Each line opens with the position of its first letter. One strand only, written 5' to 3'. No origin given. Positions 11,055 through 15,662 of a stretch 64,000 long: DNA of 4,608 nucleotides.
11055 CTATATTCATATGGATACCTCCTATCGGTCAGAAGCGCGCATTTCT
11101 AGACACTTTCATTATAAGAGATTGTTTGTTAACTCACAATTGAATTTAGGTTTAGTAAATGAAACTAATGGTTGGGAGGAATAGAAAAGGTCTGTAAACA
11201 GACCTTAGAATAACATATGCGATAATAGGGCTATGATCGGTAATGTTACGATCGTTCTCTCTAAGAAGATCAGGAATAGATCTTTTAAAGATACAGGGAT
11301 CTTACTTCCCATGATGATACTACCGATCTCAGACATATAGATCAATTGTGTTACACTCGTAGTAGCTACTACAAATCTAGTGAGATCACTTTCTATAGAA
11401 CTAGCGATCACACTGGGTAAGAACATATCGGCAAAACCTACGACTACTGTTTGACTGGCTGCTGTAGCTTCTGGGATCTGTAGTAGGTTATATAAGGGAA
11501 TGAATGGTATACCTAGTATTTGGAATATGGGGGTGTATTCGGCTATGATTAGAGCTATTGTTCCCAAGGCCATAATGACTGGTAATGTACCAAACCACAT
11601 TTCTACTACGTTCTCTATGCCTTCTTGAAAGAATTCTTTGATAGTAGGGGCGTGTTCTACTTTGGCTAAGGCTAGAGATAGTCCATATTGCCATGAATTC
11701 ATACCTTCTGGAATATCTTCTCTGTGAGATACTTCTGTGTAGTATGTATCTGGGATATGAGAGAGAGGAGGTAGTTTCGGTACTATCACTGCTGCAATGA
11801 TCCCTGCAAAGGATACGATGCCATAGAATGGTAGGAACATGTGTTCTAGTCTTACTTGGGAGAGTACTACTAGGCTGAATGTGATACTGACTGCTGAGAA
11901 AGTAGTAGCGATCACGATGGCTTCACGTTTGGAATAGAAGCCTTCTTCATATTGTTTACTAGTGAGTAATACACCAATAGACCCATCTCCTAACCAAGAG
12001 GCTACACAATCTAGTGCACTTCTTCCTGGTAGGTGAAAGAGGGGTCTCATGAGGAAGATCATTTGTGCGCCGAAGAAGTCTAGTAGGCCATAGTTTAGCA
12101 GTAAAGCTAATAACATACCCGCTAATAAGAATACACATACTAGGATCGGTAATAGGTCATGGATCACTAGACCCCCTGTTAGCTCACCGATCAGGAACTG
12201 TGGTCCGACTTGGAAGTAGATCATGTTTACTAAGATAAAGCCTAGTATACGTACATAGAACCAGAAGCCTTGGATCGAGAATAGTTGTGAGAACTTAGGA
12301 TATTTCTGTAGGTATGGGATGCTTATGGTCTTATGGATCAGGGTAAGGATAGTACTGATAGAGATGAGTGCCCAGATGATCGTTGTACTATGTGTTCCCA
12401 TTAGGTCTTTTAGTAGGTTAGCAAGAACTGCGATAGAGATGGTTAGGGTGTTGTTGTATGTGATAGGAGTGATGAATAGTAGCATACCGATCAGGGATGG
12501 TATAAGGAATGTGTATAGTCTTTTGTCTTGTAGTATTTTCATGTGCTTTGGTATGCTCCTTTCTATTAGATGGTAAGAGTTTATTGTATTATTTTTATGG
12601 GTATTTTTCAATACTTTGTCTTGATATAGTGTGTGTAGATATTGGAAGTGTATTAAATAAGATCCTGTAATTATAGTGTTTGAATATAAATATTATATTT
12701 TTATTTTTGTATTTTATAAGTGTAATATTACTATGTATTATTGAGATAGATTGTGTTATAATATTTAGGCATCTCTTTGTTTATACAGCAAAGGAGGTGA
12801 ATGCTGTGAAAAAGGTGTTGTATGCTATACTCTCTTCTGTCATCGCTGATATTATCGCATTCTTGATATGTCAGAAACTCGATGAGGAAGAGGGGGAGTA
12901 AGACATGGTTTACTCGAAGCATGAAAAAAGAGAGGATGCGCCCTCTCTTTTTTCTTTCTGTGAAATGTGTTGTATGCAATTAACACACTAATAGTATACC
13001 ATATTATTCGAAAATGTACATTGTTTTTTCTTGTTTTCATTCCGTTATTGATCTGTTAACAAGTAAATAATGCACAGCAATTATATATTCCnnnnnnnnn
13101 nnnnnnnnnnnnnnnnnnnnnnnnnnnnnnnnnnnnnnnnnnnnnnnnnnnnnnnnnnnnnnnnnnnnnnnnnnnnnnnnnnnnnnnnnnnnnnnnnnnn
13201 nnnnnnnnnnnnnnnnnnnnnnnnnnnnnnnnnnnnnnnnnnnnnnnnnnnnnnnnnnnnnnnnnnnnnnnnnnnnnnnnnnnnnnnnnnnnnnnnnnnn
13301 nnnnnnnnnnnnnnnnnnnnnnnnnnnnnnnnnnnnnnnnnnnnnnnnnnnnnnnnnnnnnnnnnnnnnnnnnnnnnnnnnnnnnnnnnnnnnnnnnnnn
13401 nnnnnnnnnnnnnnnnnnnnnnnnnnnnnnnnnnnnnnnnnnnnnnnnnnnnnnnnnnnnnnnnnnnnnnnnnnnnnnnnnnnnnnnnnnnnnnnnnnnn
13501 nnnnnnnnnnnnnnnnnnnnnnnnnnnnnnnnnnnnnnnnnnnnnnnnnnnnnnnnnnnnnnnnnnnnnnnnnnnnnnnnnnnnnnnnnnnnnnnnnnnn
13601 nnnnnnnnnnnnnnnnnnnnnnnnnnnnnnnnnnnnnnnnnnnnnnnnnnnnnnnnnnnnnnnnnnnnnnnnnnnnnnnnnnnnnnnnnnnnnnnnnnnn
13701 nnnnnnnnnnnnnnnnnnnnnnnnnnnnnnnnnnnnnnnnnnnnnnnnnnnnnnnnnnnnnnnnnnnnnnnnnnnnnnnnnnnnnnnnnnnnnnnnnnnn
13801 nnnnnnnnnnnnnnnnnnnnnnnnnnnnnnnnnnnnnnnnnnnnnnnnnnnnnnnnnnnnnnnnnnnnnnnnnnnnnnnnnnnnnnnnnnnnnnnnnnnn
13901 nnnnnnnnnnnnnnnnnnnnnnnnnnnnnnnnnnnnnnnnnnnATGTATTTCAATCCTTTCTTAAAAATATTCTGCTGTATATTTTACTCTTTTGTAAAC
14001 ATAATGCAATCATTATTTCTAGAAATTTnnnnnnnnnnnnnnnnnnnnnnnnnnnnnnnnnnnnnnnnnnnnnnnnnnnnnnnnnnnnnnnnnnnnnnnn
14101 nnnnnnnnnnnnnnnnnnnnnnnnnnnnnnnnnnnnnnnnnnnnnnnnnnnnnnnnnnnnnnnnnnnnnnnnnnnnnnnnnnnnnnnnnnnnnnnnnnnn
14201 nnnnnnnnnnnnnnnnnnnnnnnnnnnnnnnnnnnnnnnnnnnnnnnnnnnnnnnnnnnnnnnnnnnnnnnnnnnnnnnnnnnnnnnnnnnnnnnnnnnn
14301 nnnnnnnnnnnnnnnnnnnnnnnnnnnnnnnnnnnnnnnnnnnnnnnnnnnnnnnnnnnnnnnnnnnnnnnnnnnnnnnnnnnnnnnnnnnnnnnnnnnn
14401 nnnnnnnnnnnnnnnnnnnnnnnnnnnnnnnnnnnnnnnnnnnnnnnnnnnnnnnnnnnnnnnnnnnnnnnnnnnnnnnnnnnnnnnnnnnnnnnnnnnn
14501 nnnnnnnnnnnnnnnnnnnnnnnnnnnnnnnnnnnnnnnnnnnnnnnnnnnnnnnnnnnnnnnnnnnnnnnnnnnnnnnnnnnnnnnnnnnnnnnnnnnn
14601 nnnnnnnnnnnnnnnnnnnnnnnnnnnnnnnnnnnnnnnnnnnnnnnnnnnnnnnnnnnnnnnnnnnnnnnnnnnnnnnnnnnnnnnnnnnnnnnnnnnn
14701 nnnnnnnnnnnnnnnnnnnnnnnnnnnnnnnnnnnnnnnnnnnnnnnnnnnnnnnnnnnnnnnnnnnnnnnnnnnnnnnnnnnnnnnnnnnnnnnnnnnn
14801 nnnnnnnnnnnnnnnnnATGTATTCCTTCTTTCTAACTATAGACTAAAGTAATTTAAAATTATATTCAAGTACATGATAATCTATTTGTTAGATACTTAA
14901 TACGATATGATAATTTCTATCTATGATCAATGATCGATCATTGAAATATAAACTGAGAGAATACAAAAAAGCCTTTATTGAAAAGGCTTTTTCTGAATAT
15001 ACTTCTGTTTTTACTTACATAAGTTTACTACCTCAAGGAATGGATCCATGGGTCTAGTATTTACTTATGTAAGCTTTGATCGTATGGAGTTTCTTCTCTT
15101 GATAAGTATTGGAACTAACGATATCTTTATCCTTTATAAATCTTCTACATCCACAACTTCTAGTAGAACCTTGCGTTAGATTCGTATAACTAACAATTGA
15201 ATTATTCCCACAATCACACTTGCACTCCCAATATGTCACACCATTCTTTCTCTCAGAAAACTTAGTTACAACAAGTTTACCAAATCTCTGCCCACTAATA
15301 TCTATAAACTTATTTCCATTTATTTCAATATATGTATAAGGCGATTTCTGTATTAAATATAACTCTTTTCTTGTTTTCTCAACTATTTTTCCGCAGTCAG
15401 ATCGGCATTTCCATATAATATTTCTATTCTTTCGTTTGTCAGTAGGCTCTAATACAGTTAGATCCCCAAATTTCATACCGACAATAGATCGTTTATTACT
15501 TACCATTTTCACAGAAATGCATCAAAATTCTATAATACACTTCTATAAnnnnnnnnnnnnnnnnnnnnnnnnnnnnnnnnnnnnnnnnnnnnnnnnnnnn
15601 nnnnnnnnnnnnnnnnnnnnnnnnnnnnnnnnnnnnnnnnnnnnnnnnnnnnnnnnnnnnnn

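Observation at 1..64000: Strong GATC over-representation with GATT/AATC depletion in native DNA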

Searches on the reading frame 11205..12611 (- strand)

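Call 30: search_protein_families(library=pfam, proteins=[window:11205-12611:-], max_evalue=0.00001)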
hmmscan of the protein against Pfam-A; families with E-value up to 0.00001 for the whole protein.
window:11205-12611:- (468 aa): 1 family
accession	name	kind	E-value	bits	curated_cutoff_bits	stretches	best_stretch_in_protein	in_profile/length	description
PF07670.19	Gate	-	9.5e-11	42.5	29.6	1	157-251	4-99/104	Nucleoside recognition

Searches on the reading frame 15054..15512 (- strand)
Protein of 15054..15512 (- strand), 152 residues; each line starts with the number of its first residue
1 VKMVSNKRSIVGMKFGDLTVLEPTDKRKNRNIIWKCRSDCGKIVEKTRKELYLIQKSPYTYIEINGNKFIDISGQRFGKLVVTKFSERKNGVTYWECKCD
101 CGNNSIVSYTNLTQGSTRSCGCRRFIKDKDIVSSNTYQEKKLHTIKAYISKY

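Call 30: search_protein_families(library=pfam, proteins=[window:15054-15512:-], max_evalue=0.00001)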
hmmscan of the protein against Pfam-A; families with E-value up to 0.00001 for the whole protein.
window:15054-15512:- (152 aa): 0 families

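Call 32: search_protein_families(library=padloc, proteins=[window:15054-15512:-], max_evalue=0.01)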
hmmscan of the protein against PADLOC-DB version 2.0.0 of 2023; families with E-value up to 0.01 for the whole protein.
window:15054-15512:- (152 aa): 0 families

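Call 73: search_protein_families(library=pfam, proteins=[window:15054-15512:-], max_evalue=1)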
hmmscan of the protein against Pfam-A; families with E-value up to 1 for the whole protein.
window:15054-15512:- (152 aa): 2 families
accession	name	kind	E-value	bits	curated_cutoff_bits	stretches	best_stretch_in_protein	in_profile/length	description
PF24427.1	Ig_GP210_16th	-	0.042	14.4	27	1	49-92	3-46/84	Nuclear pore complex protein GP210, Ig-like domain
PF04434.22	SWIM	-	0.71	9.9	19.6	0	116-130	11-25/38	SWIM zinc finger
